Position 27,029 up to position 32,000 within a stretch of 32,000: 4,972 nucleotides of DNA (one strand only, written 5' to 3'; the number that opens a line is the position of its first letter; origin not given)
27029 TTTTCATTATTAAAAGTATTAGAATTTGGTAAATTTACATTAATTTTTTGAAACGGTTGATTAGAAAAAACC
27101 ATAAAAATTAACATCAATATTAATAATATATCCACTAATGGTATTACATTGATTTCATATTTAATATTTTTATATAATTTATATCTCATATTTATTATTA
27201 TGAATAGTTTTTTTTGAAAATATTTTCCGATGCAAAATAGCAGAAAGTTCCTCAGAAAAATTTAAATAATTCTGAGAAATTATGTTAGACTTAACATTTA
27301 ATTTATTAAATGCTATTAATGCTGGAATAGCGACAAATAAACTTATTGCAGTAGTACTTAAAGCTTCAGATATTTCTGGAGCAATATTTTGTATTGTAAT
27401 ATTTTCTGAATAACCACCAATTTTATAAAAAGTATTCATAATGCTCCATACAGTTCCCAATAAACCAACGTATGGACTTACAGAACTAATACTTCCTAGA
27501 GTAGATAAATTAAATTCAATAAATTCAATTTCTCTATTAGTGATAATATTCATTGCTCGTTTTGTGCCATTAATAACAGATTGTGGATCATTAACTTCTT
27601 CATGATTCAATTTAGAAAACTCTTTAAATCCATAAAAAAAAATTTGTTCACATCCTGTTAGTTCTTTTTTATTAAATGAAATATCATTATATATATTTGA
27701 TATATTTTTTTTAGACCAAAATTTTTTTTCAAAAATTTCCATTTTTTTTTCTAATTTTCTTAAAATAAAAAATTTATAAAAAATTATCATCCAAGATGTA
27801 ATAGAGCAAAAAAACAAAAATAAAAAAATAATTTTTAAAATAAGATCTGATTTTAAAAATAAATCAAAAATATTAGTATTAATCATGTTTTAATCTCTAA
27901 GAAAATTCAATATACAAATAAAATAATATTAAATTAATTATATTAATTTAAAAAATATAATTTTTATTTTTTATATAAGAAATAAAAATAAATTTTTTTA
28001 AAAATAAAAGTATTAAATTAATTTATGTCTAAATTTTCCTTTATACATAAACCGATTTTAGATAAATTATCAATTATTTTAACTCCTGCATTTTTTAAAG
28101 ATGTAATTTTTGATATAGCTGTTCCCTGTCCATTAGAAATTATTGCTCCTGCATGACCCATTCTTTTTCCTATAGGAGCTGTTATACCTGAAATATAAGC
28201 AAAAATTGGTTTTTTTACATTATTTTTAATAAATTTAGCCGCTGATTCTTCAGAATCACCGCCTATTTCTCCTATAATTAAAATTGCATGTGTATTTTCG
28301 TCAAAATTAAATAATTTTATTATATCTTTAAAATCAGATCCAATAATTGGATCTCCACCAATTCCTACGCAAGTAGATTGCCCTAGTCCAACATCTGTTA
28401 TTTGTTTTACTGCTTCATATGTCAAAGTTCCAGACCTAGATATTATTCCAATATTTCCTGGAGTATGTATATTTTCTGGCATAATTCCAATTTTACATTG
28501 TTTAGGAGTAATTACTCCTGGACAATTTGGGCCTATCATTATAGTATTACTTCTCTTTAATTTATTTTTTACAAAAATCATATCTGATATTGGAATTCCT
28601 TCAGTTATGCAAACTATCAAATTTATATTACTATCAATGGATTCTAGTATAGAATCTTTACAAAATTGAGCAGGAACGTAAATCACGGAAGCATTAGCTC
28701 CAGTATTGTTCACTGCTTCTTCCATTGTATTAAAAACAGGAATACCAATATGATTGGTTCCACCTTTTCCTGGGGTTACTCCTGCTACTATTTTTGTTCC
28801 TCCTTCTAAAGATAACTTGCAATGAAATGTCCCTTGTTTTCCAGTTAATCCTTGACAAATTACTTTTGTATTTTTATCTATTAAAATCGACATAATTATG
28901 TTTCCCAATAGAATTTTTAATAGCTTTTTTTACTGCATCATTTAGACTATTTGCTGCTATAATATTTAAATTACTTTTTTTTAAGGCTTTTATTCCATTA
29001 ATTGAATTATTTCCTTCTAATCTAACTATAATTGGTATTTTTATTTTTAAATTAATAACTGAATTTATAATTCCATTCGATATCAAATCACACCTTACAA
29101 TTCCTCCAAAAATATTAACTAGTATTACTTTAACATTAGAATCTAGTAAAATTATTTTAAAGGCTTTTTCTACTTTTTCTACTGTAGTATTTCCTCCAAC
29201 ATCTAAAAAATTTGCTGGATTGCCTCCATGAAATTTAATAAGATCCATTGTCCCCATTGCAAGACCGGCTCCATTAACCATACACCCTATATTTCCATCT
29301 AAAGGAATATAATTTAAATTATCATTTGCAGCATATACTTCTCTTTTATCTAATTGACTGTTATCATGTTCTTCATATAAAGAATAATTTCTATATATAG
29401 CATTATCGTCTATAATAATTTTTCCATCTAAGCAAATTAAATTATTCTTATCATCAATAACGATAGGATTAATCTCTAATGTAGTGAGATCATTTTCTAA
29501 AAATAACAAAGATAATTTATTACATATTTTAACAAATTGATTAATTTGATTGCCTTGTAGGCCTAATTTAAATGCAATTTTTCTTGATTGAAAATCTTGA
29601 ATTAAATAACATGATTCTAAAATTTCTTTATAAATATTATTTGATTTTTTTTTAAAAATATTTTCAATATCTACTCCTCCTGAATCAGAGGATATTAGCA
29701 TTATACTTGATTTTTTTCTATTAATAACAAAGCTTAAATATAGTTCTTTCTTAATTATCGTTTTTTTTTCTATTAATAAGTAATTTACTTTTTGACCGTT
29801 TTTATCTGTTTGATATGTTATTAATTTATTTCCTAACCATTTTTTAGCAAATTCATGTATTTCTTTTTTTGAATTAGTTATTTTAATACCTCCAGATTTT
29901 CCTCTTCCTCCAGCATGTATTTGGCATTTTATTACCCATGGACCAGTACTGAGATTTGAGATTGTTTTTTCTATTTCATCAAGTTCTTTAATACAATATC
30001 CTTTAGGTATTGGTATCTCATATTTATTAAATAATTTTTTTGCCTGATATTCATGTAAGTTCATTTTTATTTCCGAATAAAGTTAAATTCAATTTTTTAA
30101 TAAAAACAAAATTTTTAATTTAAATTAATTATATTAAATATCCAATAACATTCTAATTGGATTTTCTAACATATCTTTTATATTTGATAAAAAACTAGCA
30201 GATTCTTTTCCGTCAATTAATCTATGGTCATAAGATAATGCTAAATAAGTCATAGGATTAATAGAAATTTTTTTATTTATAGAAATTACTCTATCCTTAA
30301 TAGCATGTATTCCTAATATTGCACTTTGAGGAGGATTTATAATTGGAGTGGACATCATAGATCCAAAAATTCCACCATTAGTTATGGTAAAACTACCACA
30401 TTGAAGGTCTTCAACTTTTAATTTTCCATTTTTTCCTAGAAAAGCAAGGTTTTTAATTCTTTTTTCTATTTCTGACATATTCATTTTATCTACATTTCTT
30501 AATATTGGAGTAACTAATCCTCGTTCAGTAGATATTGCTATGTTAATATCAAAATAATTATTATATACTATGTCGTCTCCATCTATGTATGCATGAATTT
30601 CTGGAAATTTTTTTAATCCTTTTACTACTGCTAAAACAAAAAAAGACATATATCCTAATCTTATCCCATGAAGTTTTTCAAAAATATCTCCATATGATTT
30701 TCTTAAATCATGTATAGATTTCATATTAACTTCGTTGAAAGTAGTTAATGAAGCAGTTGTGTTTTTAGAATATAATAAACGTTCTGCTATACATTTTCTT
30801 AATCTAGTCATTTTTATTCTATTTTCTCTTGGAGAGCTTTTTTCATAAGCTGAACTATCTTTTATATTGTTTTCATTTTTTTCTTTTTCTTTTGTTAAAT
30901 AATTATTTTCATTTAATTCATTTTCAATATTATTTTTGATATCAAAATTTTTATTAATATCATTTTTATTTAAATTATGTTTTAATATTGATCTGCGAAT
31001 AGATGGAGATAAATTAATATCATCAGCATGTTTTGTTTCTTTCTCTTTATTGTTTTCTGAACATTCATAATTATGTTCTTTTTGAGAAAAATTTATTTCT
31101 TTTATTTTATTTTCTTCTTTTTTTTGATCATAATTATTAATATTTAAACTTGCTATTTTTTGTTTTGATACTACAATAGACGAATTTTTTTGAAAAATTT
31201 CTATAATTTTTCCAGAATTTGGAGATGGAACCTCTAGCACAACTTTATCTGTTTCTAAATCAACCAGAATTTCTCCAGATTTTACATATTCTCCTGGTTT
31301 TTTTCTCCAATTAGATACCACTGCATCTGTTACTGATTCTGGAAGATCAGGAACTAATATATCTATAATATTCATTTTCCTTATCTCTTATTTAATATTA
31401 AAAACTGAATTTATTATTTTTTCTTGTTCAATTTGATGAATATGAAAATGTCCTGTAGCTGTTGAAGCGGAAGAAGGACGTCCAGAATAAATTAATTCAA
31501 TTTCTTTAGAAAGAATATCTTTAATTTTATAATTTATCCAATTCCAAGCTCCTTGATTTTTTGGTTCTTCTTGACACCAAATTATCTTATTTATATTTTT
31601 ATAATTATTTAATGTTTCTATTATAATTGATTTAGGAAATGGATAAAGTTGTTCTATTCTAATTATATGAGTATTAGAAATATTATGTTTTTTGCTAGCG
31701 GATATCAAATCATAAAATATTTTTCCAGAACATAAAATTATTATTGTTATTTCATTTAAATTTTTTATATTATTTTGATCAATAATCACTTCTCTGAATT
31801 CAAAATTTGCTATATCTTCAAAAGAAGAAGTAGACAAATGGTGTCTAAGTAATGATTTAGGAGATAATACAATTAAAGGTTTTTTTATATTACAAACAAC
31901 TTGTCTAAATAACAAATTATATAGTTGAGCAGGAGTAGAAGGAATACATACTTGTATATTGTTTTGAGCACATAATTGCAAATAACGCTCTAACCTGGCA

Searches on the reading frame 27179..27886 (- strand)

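Call 43: search_protein_families(library=ncbifam, proteins=[window:27179-27886:-], max_evalue=0.00001)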
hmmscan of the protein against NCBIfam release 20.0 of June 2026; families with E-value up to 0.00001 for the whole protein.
window:27179-27886:- (235 aa): 5 families
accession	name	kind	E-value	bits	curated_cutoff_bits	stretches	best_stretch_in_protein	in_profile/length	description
TIGR02796.1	tolQ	equivalog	5.6e-83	278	221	1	5-220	1-216/216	protein TolQ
NF008066.0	PRK10801.1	equivalog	9e-71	238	403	1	1-227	1-226/230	Tol-Pal system protein TolQ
TIGR02797.1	exbB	equivalog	1.2e-24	87.4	206.2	1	7-198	3-189/211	tonB-system energizer ExbB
NF007722.0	PRK10414.1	equivalog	3e-18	66.2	402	1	5-196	11-198/244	tol-pal system-associated acyl-CoA thioesterase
TIGR02805.1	exbB2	equivalog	3.1e-18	66.3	135.35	1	123-207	51-134/138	TonB-system energizer ExbB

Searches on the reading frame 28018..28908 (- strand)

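Call 43: search_protein_families(library=ncbifam, proteins=[window:28018-28908:-], max_evalue=0.00001)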
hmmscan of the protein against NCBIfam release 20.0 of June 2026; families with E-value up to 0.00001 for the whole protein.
window:28018-28908:- (296 aa): 5 families
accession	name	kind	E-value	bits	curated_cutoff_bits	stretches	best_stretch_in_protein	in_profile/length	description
NF004230.0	PRK05678.1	equivalog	1.5e-134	447.7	336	1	6-293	1-288/291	succinate--CoA ligase subunit alpha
TIGR01019.1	sucCoAalpha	subfamily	1.8e-134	447.6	353.2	1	8-291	1-284/286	succinate--CoA ligase subunit alpha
TIGR02717.1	AcCoA-syn-alpha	equivalog_domain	4.7e-19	68.4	567.15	1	54-284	50-279/447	acetate--CoA ligase alpha subunit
NF004760.0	PRK06091.1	subfamily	1.8e-11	43.2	433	1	64-244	110-291/555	acyl-CoA synthetase FdrA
NF045494.1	AcCoALig_Archglob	equivalog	1.1e-07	30.6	1200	1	73-259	284-472/665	acetate--CoA ligase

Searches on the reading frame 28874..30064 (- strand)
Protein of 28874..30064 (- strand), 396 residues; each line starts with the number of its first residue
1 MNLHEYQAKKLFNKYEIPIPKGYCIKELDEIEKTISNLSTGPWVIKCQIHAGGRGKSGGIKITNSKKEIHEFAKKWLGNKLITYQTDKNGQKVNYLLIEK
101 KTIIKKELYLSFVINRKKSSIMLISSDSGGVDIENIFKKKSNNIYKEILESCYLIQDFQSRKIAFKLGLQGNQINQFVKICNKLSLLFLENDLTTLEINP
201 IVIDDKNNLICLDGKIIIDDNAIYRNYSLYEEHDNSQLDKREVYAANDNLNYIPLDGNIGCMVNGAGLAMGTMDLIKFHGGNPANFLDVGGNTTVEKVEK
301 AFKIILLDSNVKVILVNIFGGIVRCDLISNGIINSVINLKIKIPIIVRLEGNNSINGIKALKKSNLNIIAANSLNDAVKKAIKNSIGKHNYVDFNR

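Call 43: search_protein_families(library=ncbifam, proteins=[window:28874-30064:-], max_evalue=0.00001)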
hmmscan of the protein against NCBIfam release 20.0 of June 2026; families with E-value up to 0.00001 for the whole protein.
window:28874-30064:- (396 aa): 3 families
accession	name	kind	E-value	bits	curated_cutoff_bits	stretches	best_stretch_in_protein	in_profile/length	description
NF001913.0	PRK00696.1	equivalog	8.2e-152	505.7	370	1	1-383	1-383/388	ADP-forming succinate--CoA ligase subunit beta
TIGR01016.1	sucCoAbeta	subfamily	4.5e-146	486.7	375.55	1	1-384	1-384/386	succinate-CoA ligase subunit beta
NF010647.0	PRK14046.1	equivalog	1e-134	449.5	604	1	1-385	1-385/392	malate--CoA ligase subunit beta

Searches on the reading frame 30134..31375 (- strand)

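Call 43: search_protein_families(library=ncbifam, proteins=[window:30134-31375:-], max_evalue=0.00001)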
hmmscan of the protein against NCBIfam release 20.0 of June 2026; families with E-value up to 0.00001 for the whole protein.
window:30134-31375:- (413 aa): 11 families
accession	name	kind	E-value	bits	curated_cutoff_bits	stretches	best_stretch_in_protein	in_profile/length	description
NF004309.0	PRK05704.1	equivalog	2.5e-155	517.8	449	1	3-413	2-408/408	2-oxoglutarate dehydrogenase complex dihydrolipoyllysine-residue succinyltransferase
TIGR01347.1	sucB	equivalog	1.1e-153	512.3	378.65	1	4-412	1-403/404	dihydrolipoyllysine-residue succinyltransferase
TIGR02927.1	SucB_Actino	equivalog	1e-74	252.4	423.45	2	173-405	331-570/579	2-oxoglutarate dehydrogenase, E2 component, dihydrolipoamide succinyltransferase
NF008814.0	PRK11854.1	equivalog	4.1e-73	246.9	722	1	4-407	208-633/637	pyruvate dehydrogenase complex dihydrolipoyllysine-residue acetyltransferase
TIGR01349.1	PDHac_trf_mito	equivalog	2.7e-65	221.2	445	2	85-411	106-437/437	pyruvate dehydrogenase complex dihydrolipoamide acetyltransferase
NF008815.0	PRK11857.1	equivalog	1.1e-49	169.5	378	1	126-406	24-302/308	dihydrolipoamide acetyltransferase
TIGR01348.1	PDHac_trf_long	equivalog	3.4e-49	167.9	552.1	2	186-411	359-587/587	dihydrolipoyllysine-residue acetyltransferase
NF011416.0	PRK14843.1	equivalog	3.8e-49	167.4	429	1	114-411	43-347/347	dihydrolipoamide acetyltransferase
NF008907.0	PRK12270.1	equivalog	1.7e-25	89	878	1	81-404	27-362/1241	multifunctional oxoglutarate decarboxylase/oxoglutarate dehydrogenase thiamine pyrophosphate-binding subunit/dihydrolipoyllysine-residue suc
NF011457.0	PRK14875.1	equivalog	1.2e-13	50.8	307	1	2-114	2-114/372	acetoin dehydrogenase dihydrolipoyllysine-residue acetyltransferase subunit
NF008854.0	PRK11892.1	equivalog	1.4e-12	47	454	1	4-124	3-123/464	pyruvate dehydrogenase complex E1 component subunit beta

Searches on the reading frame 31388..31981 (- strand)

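Call 43: search_protein_families(library=ncbifam, proteins=[window:31388-31981:-], max_evalue=0.00001)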
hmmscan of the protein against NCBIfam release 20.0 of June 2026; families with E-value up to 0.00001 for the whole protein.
window:31388-31981:- (197 aa): 3 families
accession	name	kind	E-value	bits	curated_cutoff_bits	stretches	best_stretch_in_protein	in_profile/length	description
NF006914.0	PRK09404.1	equivalog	8e-72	242.8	764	1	1-196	728-918/919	2-oxoglutarate dehydrogenase E1 component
TIGR00239.1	2oxo_dh_E1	equivalog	4.1e-62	210.3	770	1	1-194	735-931/931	2-oxoglutarate dehydrogenase E1 component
NF008907.0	PRK12270.1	equivalog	7.8e-61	206.1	878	1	1-195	1047-1240/1241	multifunctional oxoglutarate decarboxylase/oxoglutarate dehydrogenase thiamine pyrophosphate-binding subunit/dihydrolipoyllysine-residue suc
